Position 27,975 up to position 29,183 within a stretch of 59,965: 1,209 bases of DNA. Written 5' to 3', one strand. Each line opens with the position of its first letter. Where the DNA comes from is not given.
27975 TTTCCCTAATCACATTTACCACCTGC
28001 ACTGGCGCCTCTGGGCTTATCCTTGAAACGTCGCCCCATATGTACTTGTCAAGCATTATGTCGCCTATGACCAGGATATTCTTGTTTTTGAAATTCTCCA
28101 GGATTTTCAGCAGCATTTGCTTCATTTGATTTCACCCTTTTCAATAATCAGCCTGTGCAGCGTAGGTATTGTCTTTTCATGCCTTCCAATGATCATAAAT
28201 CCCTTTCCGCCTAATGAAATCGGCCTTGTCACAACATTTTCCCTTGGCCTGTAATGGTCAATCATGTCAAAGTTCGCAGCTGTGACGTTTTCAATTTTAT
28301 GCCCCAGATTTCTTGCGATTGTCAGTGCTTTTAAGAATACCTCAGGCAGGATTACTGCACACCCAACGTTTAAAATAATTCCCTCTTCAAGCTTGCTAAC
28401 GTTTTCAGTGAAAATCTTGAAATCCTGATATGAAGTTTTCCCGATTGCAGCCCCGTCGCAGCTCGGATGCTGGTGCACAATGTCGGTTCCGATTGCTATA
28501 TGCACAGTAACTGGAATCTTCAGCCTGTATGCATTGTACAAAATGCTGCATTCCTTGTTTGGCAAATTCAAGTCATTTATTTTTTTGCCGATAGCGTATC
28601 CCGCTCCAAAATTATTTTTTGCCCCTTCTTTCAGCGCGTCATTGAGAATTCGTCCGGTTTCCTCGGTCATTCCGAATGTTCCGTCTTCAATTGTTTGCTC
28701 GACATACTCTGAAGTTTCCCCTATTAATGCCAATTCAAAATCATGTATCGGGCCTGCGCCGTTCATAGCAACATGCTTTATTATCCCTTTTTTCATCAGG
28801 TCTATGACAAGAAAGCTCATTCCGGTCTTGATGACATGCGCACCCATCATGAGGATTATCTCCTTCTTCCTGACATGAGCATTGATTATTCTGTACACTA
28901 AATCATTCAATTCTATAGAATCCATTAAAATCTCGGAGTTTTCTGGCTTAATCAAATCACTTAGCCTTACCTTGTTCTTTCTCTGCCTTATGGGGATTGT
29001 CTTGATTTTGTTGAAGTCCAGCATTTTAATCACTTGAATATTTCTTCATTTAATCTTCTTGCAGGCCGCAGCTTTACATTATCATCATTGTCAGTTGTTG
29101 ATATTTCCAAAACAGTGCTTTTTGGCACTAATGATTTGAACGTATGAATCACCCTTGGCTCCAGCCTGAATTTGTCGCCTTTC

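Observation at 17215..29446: One archaeal operon carries two complete, parallel heptose-activation pathways (GDP-alpha and ADP-beta routes)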

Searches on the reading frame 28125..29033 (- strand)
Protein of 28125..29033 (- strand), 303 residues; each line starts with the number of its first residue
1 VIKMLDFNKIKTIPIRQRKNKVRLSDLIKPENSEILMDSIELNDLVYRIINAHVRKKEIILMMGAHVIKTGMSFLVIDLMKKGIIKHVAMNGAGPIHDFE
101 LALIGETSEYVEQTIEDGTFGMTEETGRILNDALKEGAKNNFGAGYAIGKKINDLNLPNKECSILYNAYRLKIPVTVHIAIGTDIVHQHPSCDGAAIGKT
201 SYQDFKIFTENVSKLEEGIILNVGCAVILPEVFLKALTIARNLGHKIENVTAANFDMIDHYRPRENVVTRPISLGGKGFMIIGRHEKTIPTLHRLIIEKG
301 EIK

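Call 4: search_protein_families(library=ncbifam, proteins=[window:28125-29033:-], max_evalue=0.00001)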
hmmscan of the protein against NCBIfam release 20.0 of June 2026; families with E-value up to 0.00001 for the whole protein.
window:28125-29033:- (303 aa): 1 family
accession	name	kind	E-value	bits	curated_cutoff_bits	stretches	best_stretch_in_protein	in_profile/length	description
NF052581.1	GSU2086_dom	subfamily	1.3e-124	415.7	250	1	5-293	2-299/301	GSU2086 family protein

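Call 5: search_protein_families(library=pfam, proteins=[window:28125-29033:-], max_evalue=0.001)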
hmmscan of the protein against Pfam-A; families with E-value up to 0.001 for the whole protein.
window:28125-29033:- (303 aa): 1 family
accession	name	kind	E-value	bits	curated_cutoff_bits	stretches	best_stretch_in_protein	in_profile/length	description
PF01916.23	DS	-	5.9e-05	22.9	27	0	48-131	21-104/288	Deoxyhypusine synthase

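Call 23: search_solved_structures(query=window:28125-29033:-, max_evalue=1, show_alignments=1)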
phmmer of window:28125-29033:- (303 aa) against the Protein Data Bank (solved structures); distinct sequences matched with E-value up to 1: 0.

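Call 40: find_homologous_proteins(query=window:28125-29033:-, max_evalue=1e-10)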
Query window:28125-29033:- (303 aa): 7999 proteins with E <= 1e-10 among 8000 candidates; the best 120 are listed.
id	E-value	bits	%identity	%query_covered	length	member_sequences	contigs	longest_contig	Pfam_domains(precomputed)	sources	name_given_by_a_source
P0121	5.0e-194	661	100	99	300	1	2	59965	-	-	-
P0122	7.9e-169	578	84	99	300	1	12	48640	PF01916.24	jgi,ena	-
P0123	1.0e-167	575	86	98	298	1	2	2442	-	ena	-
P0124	2.0e-166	571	85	98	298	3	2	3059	PF01916.24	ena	-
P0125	6.4e-166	569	84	98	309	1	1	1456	-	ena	-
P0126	7.2e-166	569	84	98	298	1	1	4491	PF01916.24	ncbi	-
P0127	2.3e-165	567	84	97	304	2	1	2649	-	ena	-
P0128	7.4e-165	565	84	98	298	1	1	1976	PF01916.24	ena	-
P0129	9.9e-165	565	84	98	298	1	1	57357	-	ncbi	-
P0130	1.2e-163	562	84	97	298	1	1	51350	PF01916.24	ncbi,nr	ncbi:MAG: hypothetical protein Q8R04_06720 [Nanoarchaeota archaeon]|nr:hypothetical protein [Nanoarc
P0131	1.7e-163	561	81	97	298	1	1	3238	PF01916.24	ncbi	-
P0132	1.9e-163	561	83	98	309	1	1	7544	-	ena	-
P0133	4.6e-163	560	84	98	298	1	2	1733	-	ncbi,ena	ncbi:MAG: hypothetical protein AABX25_00670 [Nanoarchaeota archaeon]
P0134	1.7e-162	558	82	99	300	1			-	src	-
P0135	3.0e-162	557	81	97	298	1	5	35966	-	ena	-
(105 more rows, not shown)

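Call 47: search_protein_representatives(protein=window:28125-29033:-)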
Query: 303 residues. Proteins with E-value up to 0.001 (for the whole library): 2312; up to 1e-10: 1570; up to 1e-30: 501. The best 150 are listed.
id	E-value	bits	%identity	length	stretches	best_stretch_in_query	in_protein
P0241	9.3e-131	451.9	44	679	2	4-299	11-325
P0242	2.5e-105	368.4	57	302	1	5-299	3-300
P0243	8.2e-101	353.6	54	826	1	4-298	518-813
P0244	2.9e-96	338.6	53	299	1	4-296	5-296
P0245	3.1e-90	318.9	54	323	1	3-301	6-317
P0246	1.7e-89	316.5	51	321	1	5-296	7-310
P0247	1.1e-88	313.8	51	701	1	4-296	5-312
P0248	4.6e-84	298.6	52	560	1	4-298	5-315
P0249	2.7e-82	292.8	51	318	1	37-299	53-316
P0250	3.3e-82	292.5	50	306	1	2-296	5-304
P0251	1.0e-80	287.7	49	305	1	4-296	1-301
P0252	2.5e-80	286.4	51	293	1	4-293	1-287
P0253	1.1e-78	280.9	53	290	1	4-296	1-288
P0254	8.5e-77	274.8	48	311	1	10-297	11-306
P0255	1.1e-76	274.5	46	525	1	4-299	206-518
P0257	9.5e-76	271.3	47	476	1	5-298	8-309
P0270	2.9e-70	253.3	50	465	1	5-297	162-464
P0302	4.0e-65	236.5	42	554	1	5-298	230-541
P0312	8.0e-64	232.2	48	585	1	41-293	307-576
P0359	4.0e-58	213.5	44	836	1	51-297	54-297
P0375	9.0e-56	205.8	41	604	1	6-296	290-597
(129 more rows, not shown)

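Call 48: search_protein_families(library=pfam, proteins=[P0243, P0247, P0248, P0255, P0257, P0270, P0302, P0375, P0312, P0359], max_evalue=0.0001)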
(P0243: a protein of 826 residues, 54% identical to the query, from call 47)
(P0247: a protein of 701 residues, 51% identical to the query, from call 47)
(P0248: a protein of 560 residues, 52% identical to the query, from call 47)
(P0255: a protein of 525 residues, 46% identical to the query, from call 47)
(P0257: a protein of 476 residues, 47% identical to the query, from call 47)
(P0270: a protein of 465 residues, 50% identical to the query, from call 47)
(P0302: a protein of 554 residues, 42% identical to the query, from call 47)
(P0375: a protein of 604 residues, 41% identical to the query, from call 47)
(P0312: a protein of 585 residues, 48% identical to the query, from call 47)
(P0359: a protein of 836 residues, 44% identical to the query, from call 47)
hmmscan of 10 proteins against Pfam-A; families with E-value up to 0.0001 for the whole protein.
P0243 (826 aa): 2 families
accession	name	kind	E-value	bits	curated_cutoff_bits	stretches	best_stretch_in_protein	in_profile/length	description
PF01937.24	ARMT1-like_dom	-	3.9e-46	158.1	25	1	13-279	11-303/311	Damage-control phosphatase ARMT1-like domain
PF01467.32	CTP_transf_like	-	3.3e-12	47.2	21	1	350-475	2-110/133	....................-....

P0247 (701 aa): 1 family
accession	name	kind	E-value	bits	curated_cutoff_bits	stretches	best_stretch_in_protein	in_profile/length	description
PF00294.29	PfkB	-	9.6e-29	101.1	25.8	1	414-680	28-290/302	pfkB family carbohydrate kinase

P0248 (560 aa): 3 families
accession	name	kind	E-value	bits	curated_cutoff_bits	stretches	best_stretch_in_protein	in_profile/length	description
PF13580.11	SIS_2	-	3.2e-07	30.9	27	0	468-514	90-138/138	SIS domain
PF01380.27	SIS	-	1.3e-06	28.7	25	1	476-536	50-110/131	SIS domain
PF21570.3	ArgZ-like_C_2nd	-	8.9e-05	22.7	27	0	45-108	2-65/213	Arginine dihydrolase ArgZ-like, C-terminal, Rossmann fold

P0255 (525 aa): 0 families

P0257 (476 aa): 2 families
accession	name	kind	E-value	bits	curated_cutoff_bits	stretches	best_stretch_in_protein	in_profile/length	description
PF01467.32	CTP_transf_like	-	5.7e-17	62.6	21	1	344-469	1-132/133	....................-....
PF01916.23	DS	-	7.7e-06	25.8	27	0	57-121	17-82/288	Deoxyhypusine synthase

P0270 (465 aa): 2 families
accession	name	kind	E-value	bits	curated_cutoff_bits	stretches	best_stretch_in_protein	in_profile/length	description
PF01467.32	CTP_transf_like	-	6.4e-17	62.4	21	1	26-150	3-132/133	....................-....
PF21570.3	ArgZ-like_C_2nd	-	4.9e-06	26.8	27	1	216-278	3-65/213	Arginine dihydrolase ArgZ-like, C-terminal, Rossmann fold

P0302 (554 aa): 1 family
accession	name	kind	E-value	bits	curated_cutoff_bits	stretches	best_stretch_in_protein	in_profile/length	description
PF13580.11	SIS_2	-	1e-22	81.1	27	1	23-155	5-138/138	SIS domain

P0375 (604 aa): 1 family
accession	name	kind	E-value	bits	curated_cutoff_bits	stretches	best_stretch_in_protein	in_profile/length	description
PF00702.32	Hydrolase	-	3.4e-14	54.1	26.4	1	15-211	3-185/191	haloacid dehalogenase-like hydrolase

P0312 (585 aa): 2 families
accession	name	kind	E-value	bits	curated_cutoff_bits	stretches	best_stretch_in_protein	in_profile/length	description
PF00702.32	Hydrolase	-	1.3e-13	52.2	26.4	1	5-205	1-191/191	haloacid dehalogenase-like hydrolase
PF13419.12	HAD_2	-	1.1e-09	39.2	23.8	1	52-210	20-177/178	Haloacid dehalogenase-like hydrolase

P0359 (836 aa): 2 families
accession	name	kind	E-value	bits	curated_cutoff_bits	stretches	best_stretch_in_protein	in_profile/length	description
PF00294.29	PfkB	-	2.6e-27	96.4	25.8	1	356-657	3-296/302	pfkB family carbohydrate kinase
PF01467.32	CTP_transf_like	-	5.7e-16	59.4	21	1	701-807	1-103/133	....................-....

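Call 52: search_solved_structures(query=A1, max_evalue=10, show_alignments=2)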
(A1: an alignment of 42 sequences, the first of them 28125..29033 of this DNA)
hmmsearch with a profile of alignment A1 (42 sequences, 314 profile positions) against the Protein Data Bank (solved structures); distinct sequences matched with E-value up to 10: 9.
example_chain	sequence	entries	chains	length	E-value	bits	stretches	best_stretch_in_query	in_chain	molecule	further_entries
6juy_A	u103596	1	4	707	2.8e-06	30.2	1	55-119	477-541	Sll1336 protein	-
6lrh_A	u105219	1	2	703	1.1e-05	28.2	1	55-119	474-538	Alr4995 protein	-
6lrf_A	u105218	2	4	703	1.1e-05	28.2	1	55-119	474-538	Alr4995 protein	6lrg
3c2q_A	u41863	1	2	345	2.9e-05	26.9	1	51-120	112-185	Uncharacterized conserved protein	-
7cmc_A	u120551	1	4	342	0.026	17.2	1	160-190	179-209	Probable deoxyhypusine synthase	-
8put_A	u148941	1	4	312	0.034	16.8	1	73-112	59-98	Probable deoxyhypusine synthase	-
5l6s_A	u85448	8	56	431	0.25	13.9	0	65-103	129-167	Glucose-1-phosphate adenylyltransferase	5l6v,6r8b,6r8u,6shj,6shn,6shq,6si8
5mni_E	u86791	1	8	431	0.28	13.8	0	62-103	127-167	Glucose-1-phosphate adenylyltransferase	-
4aib_A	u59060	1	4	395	0.91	12.1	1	228-259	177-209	ORNITHINE DECARBOXYLASE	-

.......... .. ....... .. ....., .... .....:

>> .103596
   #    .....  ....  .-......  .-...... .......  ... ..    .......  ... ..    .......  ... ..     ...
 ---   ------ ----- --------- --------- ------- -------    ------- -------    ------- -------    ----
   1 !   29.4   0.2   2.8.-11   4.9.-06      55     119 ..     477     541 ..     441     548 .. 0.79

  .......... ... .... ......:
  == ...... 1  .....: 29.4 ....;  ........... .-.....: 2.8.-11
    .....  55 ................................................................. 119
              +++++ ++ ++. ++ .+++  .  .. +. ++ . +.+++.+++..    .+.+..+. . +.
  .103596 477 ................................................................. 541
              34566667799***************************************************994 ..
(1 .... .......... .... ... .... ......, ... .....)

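Call 53: find_homologous_proteins(query=A1, max_evalue=1e-10)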
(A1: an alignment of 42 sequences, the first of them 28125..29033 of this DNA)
Query A1 (42 sequences) (303 aa, profile of the alignment): 7992 proteins with E <= 1e-10 among 8000 candidates; the best 120 are listed.
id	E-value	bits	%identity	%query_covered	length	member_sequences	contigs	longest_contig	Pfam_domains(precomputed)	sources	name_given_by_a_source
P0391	1.5e-141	489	52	97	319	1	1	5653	-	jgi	-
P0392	3.6e-140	485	52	97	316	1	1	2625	-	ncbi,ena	ncbi:MAG: hypothetical protein AABX51_09285 [Nanoarchaeota archaeon]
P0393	3.7e-140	485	52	95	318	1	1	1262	-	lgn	-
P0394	9.5e-140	484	53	99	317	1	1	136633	-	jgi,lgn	jgi:hypothetical protein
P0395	1.1e-139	483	52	97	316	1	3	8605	-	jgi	-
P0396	1.5e-139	483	53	97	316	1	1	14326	-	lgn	-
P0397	1.9e-139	483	54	98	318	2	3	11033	-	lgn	-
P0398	2.0e-139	482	53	97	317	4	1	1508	-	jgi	-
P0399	2.8e-139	482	50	97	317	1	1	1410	-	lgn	-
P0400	2.9e-139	482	50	97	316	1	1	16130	-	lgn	-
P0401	4.3e-139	481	51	97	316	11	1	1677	-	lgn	-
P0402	5.7e-139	481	51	97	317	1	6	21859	-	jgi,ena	-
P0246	1.0e-138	480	49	97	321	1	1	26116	-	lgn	-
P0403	1.9e-138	479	52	98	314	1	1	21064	-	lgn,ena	-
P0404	2.1e-138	479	51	97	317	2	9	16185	-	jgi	jgi:hypothetical protein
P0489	2.2e-135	469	49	98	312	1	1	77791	PF01916.24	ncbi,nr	ncbi:MAG: deoxyhypusine synthase family protein [Thermodesulfovibrionales bacterium]|nr:deoxyhypusin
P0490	2.3e-135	469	49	98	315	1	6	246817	-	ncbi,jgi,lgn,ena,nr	ncbi:MAG: hypothetical protein OXD54_18915 [Candidatus Poribacteria bacterium]|nr:hypothetical prote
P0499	2.8e-135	469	50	98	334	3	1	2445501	-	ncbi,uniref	ncbi:hypothetical protein A45J_0952 [hot springs metagenome]|uniref:Uncharacterized protein n=1 Tax=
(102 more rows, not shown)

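Call 56: find_encoding_contigs(protein=P0499, flank=6000, max_places=1)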
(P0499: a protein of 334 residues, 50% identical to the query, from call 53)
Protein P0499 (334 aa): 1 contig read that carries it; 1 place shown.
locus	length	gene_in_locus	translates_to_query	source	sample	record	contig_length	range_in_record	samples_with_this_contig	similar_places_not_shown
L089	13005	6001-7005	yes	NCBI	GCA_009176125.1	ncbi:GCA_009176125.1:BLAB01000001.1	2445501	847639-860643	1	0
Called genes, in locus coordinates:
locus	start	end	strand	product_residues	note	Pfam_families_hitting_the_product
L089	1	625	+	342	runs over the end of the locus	PF03961:FapA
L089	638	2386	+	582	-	PF21563:Mcp40H-20_sensor, PF00672:HAMP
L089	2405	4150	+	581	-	PF21563:Mcp40H-20_sensor, PF00672:HAMP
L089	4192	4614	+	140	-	-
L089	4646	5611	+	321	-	PF01584:CheW, PF00072:Response_reg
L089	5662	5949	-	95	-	PF01649:Ribosomal_S20p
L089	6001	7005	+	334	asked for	-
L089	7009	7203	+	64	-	PF12797:Fer4_2, PF12837:Fer4_6, PF13237:Fer4_10 (weak), PF25160:LdpA_Fe-S-bd (weak), PF00037:Fer4, PF13459:Fer4_15 (weak), PF14697:Fer4_21 (weak), PF13370:Fer4_13, +1 more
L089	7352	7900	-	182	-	PF00440:TetR_N, PF17932:TetR_C_24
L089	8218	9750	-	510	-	PF05362:Lon_C (weak), PF13541:ChlI, PF00493:MCM (faint), PF01078:Mg_chelatase, PF07728:AAA_5 (weak), PF13335:Mg_chelatase_C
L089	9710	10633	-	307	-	PF04055:Radical_SAM, PF16199:Radical_SAM_C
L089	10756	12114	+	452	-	PF01116:F_bP_aldolase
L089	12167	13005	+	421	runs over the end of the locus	PF00365:PFK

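Call 57: find_encoding_contigs(protein=P0489, flank=6000, max_places=1)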
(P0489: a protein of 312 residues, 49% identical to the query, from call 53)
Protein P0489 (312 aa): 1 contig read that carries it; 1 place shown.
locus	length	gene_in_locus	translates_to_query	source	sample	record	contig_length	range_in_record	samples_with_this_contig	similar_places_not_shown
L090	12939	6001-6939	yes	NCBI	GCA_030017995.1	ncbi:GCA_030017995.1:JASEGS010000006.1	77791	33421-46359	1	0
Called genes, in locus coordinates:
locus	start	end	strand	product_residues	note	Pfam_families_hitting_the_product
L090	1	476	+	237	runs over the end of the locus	-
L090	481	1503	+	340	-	PF02086:MethyltransfD12 (faint), PF08241:Methyltransf_11 (faint), PF13649:Methyltransf_25 (faint), PF01555:N6_N4_Mtase, PF01170:UPF0020 (weak), PF13847:Methyltransf_31 (weak)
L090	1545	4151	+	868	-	PF00133:tRNA-synt_1, PF01406:tRNA-synt_1e (faint), PF01921:tRNA-synt_1f (faint), PF09334:tRNA-synt_1g, PF13603:tRNA-synt_1_2, PF00133:tRNA-synt_1, PF08264:Anticodon_1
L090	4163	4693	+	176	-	PF04390:LptE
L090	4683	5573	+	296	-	PF06144:DNA_pol3_delta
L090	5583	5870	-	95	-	PF01649:Ribosomal_S20p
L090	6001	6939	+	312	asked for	PF01916:DS (faint)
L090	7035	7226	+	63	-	PF12797:Fer4_2, PF12837:Fer4_6, PF12838:Fer4_7 (faint), PF13237:Fer4_10 (weak), PF00037:Fer4, PF13459:Fer4_15 (faint), PF13370:Fer4_13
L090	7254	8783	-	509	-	PF05362:Lon_C (weak), PF13541:ChlI, PF00158:Sigma54_activat (faint), PF00493:MCM (faint), PF01078:Mg_chelatase, PF07724:AAA_2 (faint), PF07728:AAA_5, PF13335:Mg_chelatase_C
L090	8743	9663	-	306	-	PF04055:Radical_SAM, PF16199:Radical_SAM_C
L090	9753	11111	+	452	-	PF01116:F_bP_aldolase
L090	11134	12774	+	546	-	PF13231:PMT_2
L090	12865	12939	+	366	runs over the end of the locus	PF01950:FBPase_3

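Call 58: find_encoding_contigs(protein=P0490, flank=6000, max_places=1)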
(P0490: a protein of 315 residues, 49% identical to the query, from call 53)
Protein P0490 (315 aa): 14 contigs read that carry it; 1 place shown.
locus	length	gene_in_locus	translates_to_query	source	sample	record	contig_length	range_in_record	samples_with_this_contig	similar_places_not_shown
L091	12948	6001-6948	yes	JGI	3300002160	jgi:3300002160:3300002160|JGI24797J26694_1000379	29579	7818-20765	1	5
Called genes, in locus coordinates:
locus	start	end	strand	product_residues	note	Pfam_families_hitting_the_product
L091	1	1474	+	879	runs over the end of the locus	PF12044:Metallopep (faint), PF14580:LRR_9 (faint), PF23952:LRR_EndoS (faint), PF12799:LRR_4, PF23598:LRR_14 (weak), PF12799:LRR_4, PF13855:LRR_8 (weak), PF12799:LRR_4, +4 more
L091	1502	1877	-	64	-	-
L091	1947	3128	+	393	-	PF00027:cNMP_binding, PF07228:SpoIIE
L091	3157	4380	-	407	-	-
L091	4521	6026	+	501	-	PF04932:Wzy_C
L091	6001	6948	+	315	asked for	-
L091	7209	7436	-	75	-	-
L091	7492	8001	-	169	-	PF01928:CYTH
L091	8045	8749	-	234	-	-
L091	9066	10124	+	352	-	-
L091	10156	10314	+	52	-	-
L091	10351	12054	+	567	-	PF16126:DUF4838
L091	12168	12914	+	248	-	PF05685:Uma2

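Call 62: predict_structure(alignment_id=A2)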
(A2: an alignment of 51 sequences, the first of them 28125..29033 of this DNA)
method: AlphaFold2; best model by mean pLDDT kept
length: 303 residues; sequences in the alignment: 51
mean_pLDDT: 94.3   pTM: 0.92
mean pLDDT of the five models: 94.3, 94.1, 93.5, 91.8, 89.7
residues with pLDDT >= 90: 261; 70-90: 37; 50-70: 3; < 50: 2
segments of 3 or more residues with pLDDT < 50: none
pLDDT, mean of each block of 10 residues (from residue 1): 89 88 95 95 97 98 95 97 98 95 89 80 92 98 98 98 98 97 85 96 98 98 95 98 97 96 96 95 96 92 47
secondary structure, 60 per line:
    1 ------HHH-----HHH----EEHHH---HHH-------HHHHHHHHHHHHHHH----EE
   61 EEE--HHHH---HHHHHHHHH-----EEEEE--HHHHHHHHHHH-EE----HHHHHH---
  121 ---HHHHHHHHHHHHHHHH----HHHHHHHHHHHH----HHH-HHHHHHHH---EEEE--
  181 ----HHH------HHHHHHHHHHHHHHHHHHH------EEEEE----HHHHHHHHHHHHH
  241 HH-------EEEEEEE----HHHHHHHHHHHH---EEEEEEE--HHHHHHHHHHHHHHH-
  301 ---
elements in order: H40-54 E59-63 H66-69 H73-81 E87-91 H94-104 H112-117 H124-139 H144-155 H164-171 E175-178 H194-212 E219-223 H228-242 E250-256 H261-272 E276-282 H285-299

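Call 65: fold_search(model_id=the predicted structure, library=pdb)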
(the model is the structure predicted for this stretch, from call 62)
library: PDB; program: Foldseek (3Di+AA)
matches with E <= 10: 1216; with E <= 0.001: 95
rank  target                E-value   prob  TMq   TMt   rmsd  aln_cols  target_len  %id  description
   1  7cmc_A                3.9e-09  1.00  0.61  0.60  11.1       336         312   13  CRYSTAL STRUCTURE OF DEOXYHYPUSINE SYNTHASE FROM PYROCOCCUS HORIKOSHII (released 2020-09-02)
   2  7cmc_D                4.4e-09  1.00  0.56  0.56   9.3       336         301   14  CRYSTAL STRUCTURE OF DEOXYHYPUSINE SYNTHASE FROM PYROCOCCUS HORIKOSHII (released 2020-09-02)
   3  7cmc_B                3.7e-08  1.00  0.56  0.56  11.5       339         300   13  CRYSTAL STRUCTURE OF DEOXYHYPUSINE SYNTHASE FROM PYROCOCCUS HORIKOSHII (released 2020-09-02)
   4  7cmc_C                3.7e-08  1.00  0.54  0.55  11.9       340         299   13  CRYSTAL STRUCTURE OF DEOXYHYPUSINE SYNTHASE FROM PYROCOCCUS HORIKOSHII (released 2020-09-02)
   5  6juy_C                5.2e-08  1.00  0.54  0.27   5.0       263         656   14  Crystal Structure of ArgZ, apo structure, an Arginine Dihydrolase from the Ornithine-Ammonia Cycle in Cyanobacteria (released 2020-01-15)
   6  3c2q_A                5.9e-08  1.00  0.49  0.46   8.7       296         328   14  Crystal structure of conserved putative LOR/SDH protein from Methanococcus maripaludis S2 (released 2008-02-05)
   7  8put_A                7.0e-08  1.00  0.59  0.58   5.4       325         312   17  IF5A in complex with Deoxyhypusine synthase (released 2024-07-03)
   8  6lrh_A                1.2e-07  1.00  0.56  0.27   5.9       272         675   14  Crystal Structure of the Binary Complex of AgrE C264A mutant with L-arginine (released 2020-04-01)
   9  9iej_A                3.2e-07  1.00  0.59  0.56   6.2       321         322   16  Human Deoxyhypusine Synthase Fragment Screening Campaign - ligand VT00417 (released 2026-01-21)
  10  1roz_B                3.4e-07  1.00  0.59  0.56   6.0       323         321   14  Deoxyhypusine synthase holoenzyme in its low ionic strength, high pH crystal form (released 2004-07-13)
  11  6dft_L                3.8e-07  1.00  0.51  0.49   6.9       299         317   13  Trypanosoma brucei deoxyhypusine synthase (released 2018-08-08)
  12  6p4v_B                4.8e-07  1.00  0.55  0.52   6.3       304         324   14  1.65 Angstrom ternary complex of Deoxyhypusine synthase with cofactor NAD and spermidine mimic inhibitor GC7 (released 2020-04-01)
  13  6juy_D                5.3e-07  1.00  0.53  0.28   6.2       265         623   14  Crystal Structure of ArgZ, apo structure, an Arginine Dihydrolase from the Ornithine-Ammonia Cycle in Cyanobacteria (released 2020-01-15)
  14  6lrf_A                6.0e-07  1.00  0.54  0.27   5.7       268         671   14  Crystal structure of unliganded AgrE (released 2020-04-01)
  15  6dft_J                6.0e-07  1.00  0.56  0.54   5.9       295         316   13  Trypanosoma brucei deoxyhypusine synthase (released 2018-08-08)
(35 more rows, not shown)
